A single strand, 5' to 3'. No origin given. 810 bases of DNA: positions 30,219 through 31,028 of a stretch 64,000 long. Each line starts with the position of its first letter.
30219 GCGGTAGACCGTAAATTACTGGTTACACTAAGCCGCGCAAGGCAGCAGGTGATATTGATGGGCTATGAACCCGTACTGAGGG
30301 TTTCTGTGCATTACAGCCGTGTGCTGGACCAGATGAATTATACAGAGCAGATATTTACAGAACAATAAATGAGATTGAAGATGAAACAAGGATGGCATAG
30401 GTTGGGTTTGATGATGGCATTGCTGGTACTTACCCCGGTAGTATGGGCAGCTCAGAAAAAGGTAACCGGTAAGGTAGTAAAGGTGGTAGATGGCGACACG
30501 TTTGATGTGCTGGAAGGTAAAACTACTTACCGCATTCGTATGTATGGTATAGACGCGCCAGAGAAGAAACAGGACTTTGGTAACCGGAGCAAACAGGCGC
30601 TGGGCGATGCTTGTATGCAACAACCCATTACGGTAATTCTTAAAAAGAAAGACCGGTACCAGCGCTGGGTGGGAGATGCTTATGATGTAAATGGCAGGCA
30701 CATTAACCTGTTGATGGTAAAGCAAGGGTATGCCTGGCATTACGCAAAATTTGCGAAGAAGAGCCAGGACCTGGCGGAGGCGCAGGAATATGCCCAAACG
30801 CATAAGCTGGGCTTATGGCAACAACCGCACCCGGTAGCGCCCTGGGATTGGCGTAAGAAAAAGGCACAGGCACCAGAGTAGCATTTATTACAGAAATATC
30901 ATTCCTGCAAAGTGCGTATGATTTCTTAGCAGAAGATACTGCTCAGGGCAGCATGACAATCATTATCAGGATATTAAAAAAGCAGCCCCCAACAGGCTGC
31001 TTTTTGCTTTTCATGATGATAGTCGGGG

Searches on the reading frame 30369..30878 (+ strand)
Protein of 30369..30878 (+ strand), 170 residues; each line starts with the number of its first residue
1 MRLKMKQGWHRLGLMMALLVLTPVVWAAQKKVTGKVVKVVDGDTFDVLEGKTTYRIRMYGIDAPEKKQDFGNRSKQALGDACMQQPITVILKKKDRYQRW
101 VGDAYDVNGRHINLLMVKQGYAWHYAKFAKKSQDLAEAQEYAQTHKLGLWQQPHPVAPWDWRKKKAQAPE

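Call 87: search_protein_families(library=pfam, proteins=[window:30369-30878:+], max_evalue=0.0001)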
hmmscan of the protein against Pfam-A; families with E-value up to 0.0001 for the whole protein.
window:30369-30878:+ (170 aa): 1 family
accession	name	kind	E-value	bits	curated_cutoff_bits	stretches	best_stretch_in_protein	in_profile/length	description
PF00565.23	SNase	-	6e-23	81.8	21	1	55-152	1-107/107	Staphylococcal nuclease homologue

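Call 92: search_protein_families(library=padloc, proteins=[window:30369-30878:+], max_evalue=0.00001)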
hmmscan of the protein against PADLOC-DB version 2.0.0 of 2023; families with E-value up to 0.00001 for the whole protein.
window:30369-30878:+ (170 aa): 1 family
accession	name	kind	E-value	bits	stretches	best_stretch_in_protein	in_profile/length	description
PDLC01096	C3a212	-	1.4e-12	45.4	1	26-152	40-178/279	SNc+LTD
